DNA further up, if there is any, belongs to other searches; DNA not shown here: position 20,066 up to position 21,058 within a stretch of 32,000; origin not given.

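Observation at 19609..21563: Tandem triplication of FlgO-like lipoproteins attached to a pilus-type operon rather than to the flagellar genes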

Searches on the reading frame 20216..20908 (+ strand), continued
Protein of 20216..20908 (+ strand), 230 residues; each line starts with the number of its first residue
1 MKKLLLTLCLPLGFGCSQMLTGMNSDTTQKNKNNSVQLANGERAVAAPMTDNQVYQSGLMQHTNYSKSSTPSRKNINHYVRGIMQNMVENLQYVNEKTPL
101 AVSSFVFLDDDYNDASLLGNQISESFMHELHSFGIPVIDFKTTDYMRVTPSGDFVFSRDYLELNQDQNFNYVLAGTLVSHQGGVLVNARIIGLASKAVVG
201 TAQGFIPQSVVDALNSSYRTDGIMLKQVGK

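Call 40: find_related_loci(query=A3, collection=genome_contigs, flank=10000)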
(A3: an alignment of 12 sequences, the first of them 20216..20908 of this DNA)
Query A3 (230 aa) in genome_contigs; peptide patterns used: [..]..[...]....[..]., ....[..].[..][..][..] (x = any residue, [..] = any of these).
123 stretches matched a pattern; 117 encode a relative of the query (tblastn E <= 1e-3); the best 80 are kept; 80 distinct loci.
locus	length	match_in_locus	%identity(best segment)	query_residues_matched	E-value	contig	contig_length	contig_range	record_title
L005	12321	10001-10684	80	1-227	7e-125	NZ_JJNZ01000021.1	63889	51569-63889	Pseudoalteromonas fuliginea strain KMM 216 contig0021, whole genome shotgun sequence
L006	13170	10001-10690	77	1-230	2e-124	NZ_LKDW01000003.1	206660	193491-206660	Pseudoalteromonas sp. P1-25 AN393_contig000003, whole genome shotgun sequence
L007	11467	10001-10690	77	1-230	6e-124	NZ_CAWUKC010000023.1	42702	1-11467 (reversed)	MAG: uncultured Pseudoalteromonas sp. isolate SRR17458603_concoct_27_1705322964 ERZ21854008.48, whole genome shotgun seq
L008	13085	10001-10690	77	1-230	8e-124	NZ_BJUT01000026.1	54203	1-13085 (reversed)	Pseudoalteromonas atlantica strain NBRC 103033 sequence026, whole genome shotgun sequence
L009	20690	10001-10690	78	1-230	1e-123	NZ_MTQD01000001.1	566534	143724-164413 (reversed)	Pseudoalteromonas sp. EB27 1_length_566534_cov_88.1064_ID_7519, whole genome shotgun sequence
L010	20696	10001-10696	78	1-230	4e-122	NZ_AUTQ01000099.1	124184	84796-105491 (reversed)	Pseudoalteromonas sp. TB64 ctg99, whole genome shotgun sequence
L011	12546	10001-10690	82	1-230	1e-120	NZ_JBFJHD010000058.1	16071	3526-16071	MAG: Pseudoalteromonas sp. isolate Mix_sand16.2022.02.G.44 k141_2070947_length_16071_cov_14.9879, whole genome shotgun s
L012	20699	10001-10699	78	1-230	2e-120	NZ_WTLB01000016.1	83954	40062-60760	Pseudoalteromonas sp. Z1A8 Scaffold16, whole genome shotgun sequence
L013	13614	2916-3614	78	1-230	2e-120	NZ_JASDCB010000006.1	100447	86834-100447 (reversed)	Pseudoalteromonas sp. APC 3691 18491_6B_NODE_6, whole genome shotgun sequence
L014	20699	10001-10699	77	1-230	2e-120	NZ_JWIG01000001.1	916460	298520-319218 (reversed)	Pseudoalteromonas distincta strain ATCC 700518 C1, whole genome shotgun sequence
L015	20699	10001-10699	76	1-230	1e-118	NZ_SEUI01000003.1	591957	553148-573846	Pseudoalteromonas sp. FUC4 scaffold3.1, whole genome shotgun sequence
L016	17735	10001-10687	76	1-227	4e-118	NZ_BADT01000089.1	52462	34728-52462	Pseudoalteromonas sp. BSi20652, whole genome shotgun sequence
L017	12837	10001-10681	77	1-230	3e-118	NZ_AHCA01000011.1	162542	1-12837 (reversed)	Pseudoalteromonas haloplanktis ATCC 14393 Phal_ctg011, whole genome shotgun sequence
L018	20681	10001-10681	75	1-230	1e-116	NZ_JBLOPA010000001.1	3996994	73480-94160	Pseudoalteromonas sp. ASV78 1, whole genome shotgun sequence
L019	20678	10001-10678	75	1-230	1e-116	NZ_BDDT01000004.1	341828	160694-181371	Pseudoalteromonas prydzensis strain DSM 14232, whole genome shotgun sequence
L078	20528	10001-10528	59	55-225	5e-67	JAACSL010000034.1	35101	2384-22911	MAG: Paraglaciecola sp. isolate CG_2015-09_46_29 CG_2015-09_curated_scaffold_744, whole genome shotgun sequence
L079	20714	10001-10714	49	1-223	7e-67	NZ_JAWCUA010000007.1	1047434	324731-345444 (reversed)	Psychrosphaera aquimarina strain KCTC 52743 contig_2, whole genome shotgun sequence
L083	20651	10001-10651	49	1-225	1e-65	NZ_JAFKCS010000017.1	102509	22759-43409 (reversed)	Bowmanella yangjiangensis strain Y57 17, whole genome shotgun sequence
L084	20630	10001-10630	51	15-217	3e-65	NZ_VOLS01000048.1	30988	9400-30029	Colwellia sp. C1TZA3 NODE_48_length_30988_cov_135.42, whole genome shotgun sequence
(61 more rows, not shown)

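Call 48: search_protein_families(library=pfam, proteins=[L084:11160-11783:+, L084:11848-12525:+, L084:12657-13466:+, L084:13585-14364:+, L084:14400-17939:+, L084:17936-18451:+, L084:18420-19544:+, L084:19670-20356:-, L084:7014-7427:+, L084:5793-6620:-], max_evalue=0.05)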
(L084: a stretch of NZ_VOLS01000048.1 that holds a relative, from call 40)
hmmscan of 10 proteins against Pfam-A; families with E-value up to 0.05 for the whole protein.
L084:11160-11783:+ (207 aa): 2 families
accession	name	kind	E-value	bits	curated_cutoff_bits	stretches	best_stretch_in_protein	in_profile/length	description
PF14352.11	DUF4402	-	0.0095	17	25.2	0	70-207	12-129/129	Domain of unknown function (DUF4402)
PF04151.21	PPC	-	0.035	15.4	25.9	0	103-156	4-58/70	Bacterial pre-peptidase C-terminal domain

L084:11848-12525:+ (225 aa): 0 families

L084:12657-13466:+ (269 aa): 3 families
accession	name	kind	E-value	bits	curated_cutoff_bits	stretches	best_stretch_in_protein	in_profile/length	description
PF00345.26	PapD_N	-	9.7e-06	26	23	1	32-174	2-125/126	Pili and flagellar-assembly chaperone, PapD N-terminal domain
PF19755.4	DUF6242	-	0.046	14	29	0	32-132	27-120/217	Domain of unknown function (DUF6242)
PF16389.11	DUF4998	-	0.049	13.6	29.1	0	143-239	28-121/199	Domain of unknown function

L084:13585-14364:+ (259 aa): 0 families

L084:14400-17939:+ (1179 aa): 6 families
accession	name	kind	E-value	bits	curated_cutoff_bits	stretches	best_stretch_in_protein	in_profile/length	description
PF05036.18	SPOR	-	1.5e-13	51.3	21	1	985-1050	3-65/76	SPOR domain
PF17210.9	SdrD_B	-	1.3e-05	25.8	29.7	1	810-855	21-66/112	SdrD B-like domain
PF13620.12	CarboxypepD_reg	-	0.00059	20.6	32.3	1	815-856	16-57/82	Carboxypeptidase regulatory-like domain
PF13715.12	CarbopepD_reg_2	-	0.012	16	32.2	0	830-855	27-52/88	CarboxypepD_reg-like domain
PF24025.1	Ig_DR_A0283-like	-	0.014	16.1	27.1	1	831-869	40-78/102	DR_A0283-like, Ig-like domain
PF17802.7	SpaA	-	0.019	15.6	23.1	0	822-852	25-57/91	Prealbumin-like fold domain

L084:17936-18451:+ (171 aa): 0 families

L084:18420-19544:+ (374 aa): 1 family
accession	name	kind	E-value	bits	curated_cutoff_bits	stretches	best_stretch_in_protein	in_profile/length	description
PF00993.25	MHC_II_alpha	-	0.038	14.2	23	0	235-289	20-76/81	Class II histocompatibility antigen, alpha domain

L084:19670-20356:- (228 aa): 1 family
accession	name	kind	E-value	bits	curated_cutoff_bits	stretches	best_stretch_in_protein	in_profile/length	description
PF17680.6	FlgO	-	1e-38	132.6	22.6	1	88-215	1-127/130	FlgO protein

L084:7014-7427:+ (137 aa): 0 families

L084:5793-6620:- (275 aa): 1 family
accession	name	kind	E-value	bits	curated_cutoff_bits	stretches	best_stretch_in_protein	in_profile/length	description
PF03929.21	PepSY_TM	-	2.6e-09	37.7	28.8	1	29-247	2-162/295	PepSY-associated TM region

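Call 49: search_protein_families(library=pfam, proteins=[L079:10944-11696:+, L079:11711-12337:+, L079:12719-13465:+, L079:13478-14230:+, L079:14534-17608:+, L079:17610-18110:+, L079:18384-19241:+, L079:5809-9123:-, L079:4812-5798:-, L079:14235-14600:+], max_evalue=0.05)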
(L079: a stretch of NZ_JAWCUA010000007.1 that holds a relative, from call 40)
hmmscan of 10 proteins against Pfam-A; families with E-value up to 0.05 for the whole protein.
L079:10944-11696:+ (250 aa): 0 families

L079:11711-12337:+ (208 aa): 1 family
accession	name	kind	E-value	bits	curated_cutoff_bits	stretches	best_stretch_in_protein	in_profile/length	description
PF14352.11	DUF4402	-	0.017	16.2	25.2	0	101-207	33-129/129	Domain of unknown function (DUF4402)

L079:12719-13465:+ (248 aa): 1 family
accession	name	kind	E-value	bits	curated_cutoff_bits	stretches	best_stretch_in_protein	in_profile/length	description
PF17610.7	DUF5505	-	0.0087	16.5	27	1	155-194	86-124/156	Family of unknown function (DUF5505)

L079:13478-14230:+ (250 aa): 1 family
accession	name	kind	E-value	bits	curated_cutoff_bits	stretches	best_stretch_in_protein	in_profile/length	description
PF00345.26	PapD_N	-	0.0082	16.6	23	1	26-153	2-121/126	Pili and flagellar-assembly chaperone, PapD N-terminal domain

L079:14534-17608:+ (1024 aa): 3 families
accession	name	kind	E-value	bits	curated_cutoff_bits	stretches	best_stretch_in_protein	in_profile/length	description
PF05036.18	SPOR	-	8.1e-08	32.9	21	1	945-1010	4-73/76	SPOR domain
PF13620.12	CarboxypepD_reg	-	0.00054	20.7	32.3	1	677-727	6-56/82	Carboxypeptidase regulatory-like domain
PF24025.1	Ig_DR_A0283-like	-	0.00078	20.2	27.1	1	679-741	15-78/102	DR_A0283-like, Ig-like domain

L079:17610-18110:+ (166 aa): 0 families

L079:18384-19241:+ (285 aa): 0 families

L079:5809-9123:- (1104 aa): 13 families
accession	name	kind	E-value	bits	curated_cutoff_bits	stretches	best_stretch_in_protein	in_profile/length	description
PF03707.21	MHYT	-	2.6e-40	136.6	21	3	69-123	1-55/59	Bacterial signalling protein N terminal repeat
PF02518.31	HATPase_c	-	2.3e-30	105.7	26.4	1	648-758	2-110/111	Histidine kinase-, DNA gyrase B-, and HSP90-like ATPase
PF00072.30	Response_reg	-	2.4e-19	70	30.2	1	779-893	1-109/111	Response regulator receiver domain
PF00512.31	HisKA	-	3.6e-19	69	26.9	1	536-600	2-66/66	His Kinase A (phospho-acceptor) domain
PF08447.18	PAS_3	-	1.1e-17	64.5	25.6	2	424-507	2-87/89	PAS fold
PF00989.32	PAS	-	5.7e-17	62.2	22.6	1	272-384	2-113/113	PAS fold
PF13426.13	PAS_9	-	1.2e-14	54.9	27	2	283-385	3-102/103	PAS domain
PF13188.13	PAS_8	-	1.5e-07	31.5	21.8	1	272-328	2-55/65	PAS domain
PF08448.16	PAS_4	-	3.4e-07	30.9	23.1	1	279-341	3-65/110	PAS fold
PF01627.28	Hpt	-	2e-06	28.4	24.6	1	940-994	6-60/84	Hpt domain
PF24820.1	Diguanyl_cycl_sensor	-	5.8e-05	23.4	28.1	1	278-382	3-108/109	Diguanylate cyclase-like sensor domain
PF13589.12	HATPase_c_3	-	0.00028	21.3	25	1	653-724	4-76/137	Histidine kinase-, DNA gyrase B-, and HSP90-like ATPase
PF20329.3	DUF6624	-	0.004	17.1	27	1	914-1040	13-135/173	Family of unknown function (DUF6624)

L079:4812-5798:- (328 aa): 3 families
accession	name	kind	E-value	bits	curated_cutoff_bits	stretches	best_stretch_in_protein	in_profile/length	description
PF13487.12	HD_5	-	1.5e-33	116.4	27.2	1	153-307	15-170/170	HD domain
PF00072.30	Response_reg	-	1.3e-28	99.8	30.2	1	8-118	1-110/111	Response regulator receiver domain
PF01966.28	HD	-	2.2e-17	63.8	22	1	154-275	3-115/116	HD domain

L079:14235-14600:+ (121 aa): 0 families

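Call 56: find_homologous_proteins(query=L084:9917-10687:+, max_evalue=1e-10)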
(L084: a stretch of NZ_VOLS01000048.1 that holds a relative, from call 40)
Query L084:9917-10687:+ (256 aa): 795 proteins with E <= 1e-10 among 1290 candidates; the best 120 are listed.
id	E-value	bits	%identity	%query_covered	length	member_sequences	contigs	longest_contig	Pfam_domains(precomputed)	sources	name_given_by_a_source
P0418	5.5e-148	509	100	90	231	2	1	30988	PF17680.7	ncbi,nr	ncbi:hypothetical protein ESZ39_13370 [Colwellia sp. C1TZA3]|nr:hypothetical protein ESZ39_13370 [Co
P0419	5.8e-80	287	63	81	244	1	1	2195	PF17680.7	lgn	-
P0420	2.6e-79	284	69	77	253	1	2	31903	PF17680.7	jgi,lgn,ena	-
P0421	3.9e-79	284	55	94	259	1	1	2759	PF17680.7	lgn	-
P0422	5.1e-78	280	61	90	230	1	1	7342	PF17680.7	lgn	-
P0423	6.4e-75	270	63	77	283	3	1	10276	PF17680.7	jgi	jgi:TolB-like protein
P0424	1.6e-74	269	63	79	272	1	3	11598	PF17680.7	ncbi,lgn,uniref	ncbi:FlgO family outer membrane protein [Paraglaciecola sp.]|uniref:FlgO family outer membrane prote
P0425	2.3e-74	268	59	83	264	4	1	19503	PF17680.7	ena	-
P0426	2.3e-74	268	58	87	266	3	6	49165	PF17680.7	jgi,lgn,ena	-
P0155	2.5e-74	268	53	90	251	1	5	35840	PF17680.7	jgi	-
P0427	3.9e-74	267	55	91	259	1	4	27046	PF17680.7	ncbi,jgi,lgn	ncbi:MAG: TolB-like protein [Paraglaciecola sp.]|jgi:TolB-like protein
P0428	8.1e-74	266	56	90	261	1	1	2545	PF17680.7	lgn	-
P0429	3.6e-73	264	59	84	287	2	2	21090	PF17680.7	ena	-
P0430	8.8e-73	263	64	73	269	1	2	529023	PF17680.7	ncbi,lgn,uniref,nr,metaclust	ncbi:FlgO family outer membrane protein [Paraglaciecola hydrolytica]|uniref:FlgO domain-containing p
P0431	2.8e-71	258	63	81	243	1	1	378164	PF17680.7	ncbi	-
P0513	2.0e-63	232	70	57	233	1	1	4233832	PF17680.7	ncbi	ncbi:FlgO family outer membrane protein [Thalassotalea piscium]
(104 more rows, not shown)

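Call 58: find_encoding_contigs(protein=P0513, flank=10000, max_places=1)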
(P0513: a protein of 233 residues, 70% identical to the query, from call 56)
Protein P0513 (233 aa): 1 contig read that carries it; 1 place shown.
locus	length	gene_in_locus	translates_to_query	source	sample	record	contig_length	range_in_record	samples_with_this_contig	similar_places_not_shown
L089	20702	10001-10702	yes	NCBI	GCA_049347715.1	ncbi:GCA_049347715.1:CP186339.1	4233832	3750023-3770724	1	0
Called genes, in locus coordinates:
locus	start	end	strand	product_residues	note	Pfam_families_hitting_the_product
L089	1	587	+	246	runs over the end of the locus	-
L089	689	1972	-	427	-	PF02844:GARS_N, PF01071:GARS_A, PF02843:GARS_C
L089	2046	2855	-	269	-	-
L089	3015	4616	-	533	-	PF02142:MGS, PF01808:AICARFT_IMPCHas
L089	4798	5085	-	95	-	PF27465:Fis_N, PF02954:HTH_8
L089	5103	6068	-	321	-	PF01207:Dus, PF01680:SOR_SNZ (faint)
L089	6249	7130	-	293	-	PF06325:PrmA, PF05175:MTS, PF13489:Methyltransf_23 (weak), PF02475:TRM5-TYW2_MTfase (weak), PF08241:Methyltransf_11 (weak), PF08242:Methyltransf_12 (weak), PF13649:Methyltransf_25, PF13847:Methyltransf_31, +1 more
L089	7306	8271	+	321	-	PF13241:NAD_binding_7, PF10414:CysG_dimeriser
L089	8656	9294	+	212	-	PF17680:FlgO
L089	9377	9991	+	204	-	PF17680:FlgO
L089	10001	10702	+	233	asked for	PF17680:FlgO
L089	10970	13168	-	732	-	PF01926:MMR_HSR1, PF02421:FeoB_N, PF07670:Gate, PF07664:FeoB_C, PF07670:Gate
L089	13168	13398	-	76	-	PF04023:FeoA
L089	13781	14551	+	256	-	PF06707:DUF1194, PF07589:PEP_exosort_dom (weak)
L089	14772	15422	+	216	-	PF08242:Methyltransf_12 (faint), PF10294:Methyltransf_16, PF13489:Methyltransf_23 (weak), PF13649:Methyltransf_25 (weak)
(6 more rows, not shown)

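Call 79: search_protein_families(library=pfam, proteins=[L083:10686-11372:+, L083:12380-12982:+, L083:12939-13553:+, L083:11399-12109:-, L078:9057-9518:+, L078:10669-11931:-, L078:11913-12476:-, L078:16321-17133:-, L078:17217-17867:-, L078:17898-18551:-], max_evalue=0.05)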
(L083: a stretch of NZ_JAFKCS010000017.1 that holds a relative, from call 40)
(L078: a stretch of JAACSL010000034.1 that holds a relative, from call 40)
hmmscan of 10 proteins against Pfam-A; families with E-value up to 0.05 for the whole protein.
L083:10686-11372:+ (228 aa): 1 family
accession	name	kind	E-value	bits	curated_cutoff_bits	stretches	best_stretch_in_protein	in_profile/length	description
PF12486.13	VasL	-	0.016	15.6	27.3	1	75-153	5-79/147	Type VI secretion system, EvfB, or VasL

L083:12380-12982:+ (200 aa): 3 families
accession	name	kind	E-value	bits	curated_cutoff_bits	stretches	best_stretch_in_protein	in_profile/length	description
PF17680.6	FlgO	-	1.4e-37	128.9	22.6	1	55-182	3-129/130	FlgO protein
PF04390.17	LptE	-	0.00033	21.8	23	1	78-194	4-101/118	Lipopolysaccharide-assembly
PF16610.10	dbPDZ_assoc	-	0.041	14.6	30.7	0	21-58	37-75/81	Unstructured region between two PDZ domains on Dlg5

L083:12939-13553:+ (204 aa): 5 families
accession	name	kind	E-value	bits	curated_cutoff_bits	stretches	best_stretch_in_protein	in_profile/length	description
PF17680.6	FlgO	-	8.2e-32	110.2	22.6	1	73-196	5-129/130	FlgO protein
PF13399.11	LytR_C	-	0.016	16.5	22.2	1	107-153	13-61/86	LytR cell envelope-related transcriptional attenuator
PF04052.18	TolB_N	-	0.031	14.8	22.4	0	74-182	2-103/106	TolB amino-terminal domain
PF03923.18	Lipoprotein_16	-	0.047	13.9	25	0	99-138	42-80/159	Uncharacterized lipoprotein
PF14366.11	DUF4410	-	0.049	14.1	26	0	100-189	26-111/120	Domain of unknown function (DUF4410)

L083:11399-12109:- (236 aa): 1 family
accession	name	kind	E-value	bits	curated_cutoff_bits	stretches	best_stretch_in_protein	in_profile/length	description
PF05036.18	SPOR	-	0.0012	19.6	21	1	182-223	34-69/76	SPOR domain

L078:9057-9518:+ (153 aa): 2 families
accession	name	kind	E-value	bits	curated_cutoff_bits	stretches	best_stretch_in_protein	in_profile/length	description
PF11026.13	DUF2721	-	2.4e-35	121.7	28.3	1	16-141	2-128/129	Protein of unknown function (DUF2721)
PF20237.3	DUF6594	-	0.0065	16.8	30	1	71-130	168-217/238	Family of unknown function (DUF6594)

L078:10669-11931:- (420 aa): 0 families

L078:11913-12476:- (187 aa): 0 families

L078:16321-17133:- (270 aa): 0 families

L078:17217-17867:- (216 aa): 0 families

L078:17898-18551:- (217 aa): 0 families

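Call 82: find_related_loci(query=A5, collection=metagenome_contigs, flank=10000)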
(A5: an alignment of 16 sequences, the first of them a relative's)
Query A5 (231 aa) in metagenome_contigs; peptide patterns used: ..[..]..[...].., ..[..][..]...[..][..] (x = any residue, [..] = any of these).
160 stretches matched a pattern; 91 encode a relative of the query (tblastn E <= 1e-3); the best 80 are kept; 79 distinct loci.
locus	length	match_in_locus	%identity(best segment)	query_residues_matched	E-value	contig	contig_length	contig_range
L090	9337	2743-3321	69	35-230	3e-84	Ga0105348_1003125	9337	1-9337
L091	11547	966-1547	66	18-213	1e-82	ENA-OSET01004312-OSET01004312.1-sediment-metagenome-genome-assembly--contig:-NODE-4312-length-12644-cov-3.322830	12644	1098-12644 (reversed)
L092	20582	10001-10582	66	18-213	1e-80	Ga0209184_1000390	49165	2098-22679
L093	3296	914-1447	61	29-213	1e-74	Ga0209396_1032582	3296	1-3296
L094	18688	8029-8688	54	1-217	4e-74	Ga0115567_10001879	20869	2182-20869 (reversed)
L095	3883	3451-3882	76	70-213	9e-74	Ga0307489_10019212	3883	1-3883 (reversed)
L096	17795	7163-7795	53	1-214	3e-72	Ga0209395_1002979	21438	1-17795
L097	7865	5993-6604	54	1-213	4e-72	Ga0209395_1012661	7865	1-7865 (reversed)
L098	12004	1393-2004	54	1-213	5e-72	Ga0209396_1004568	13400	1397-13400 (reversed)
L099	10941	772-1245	63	55-212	1e-71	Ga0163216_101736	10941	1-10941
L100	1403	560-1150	55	1-206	2e-75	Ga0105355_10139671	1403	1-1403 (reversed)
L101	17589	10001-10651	53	12-212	1e-71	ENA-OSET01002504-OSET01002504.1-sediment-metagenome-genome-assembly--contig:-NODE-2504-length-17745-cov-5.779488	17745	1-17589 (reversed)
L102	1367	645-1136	65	52-215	2e-75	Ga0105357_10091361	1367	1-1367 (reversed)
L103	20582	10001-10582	56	30-224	8e-71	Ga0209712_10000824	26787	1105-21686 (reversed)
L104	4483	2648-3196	60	52-224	3e-70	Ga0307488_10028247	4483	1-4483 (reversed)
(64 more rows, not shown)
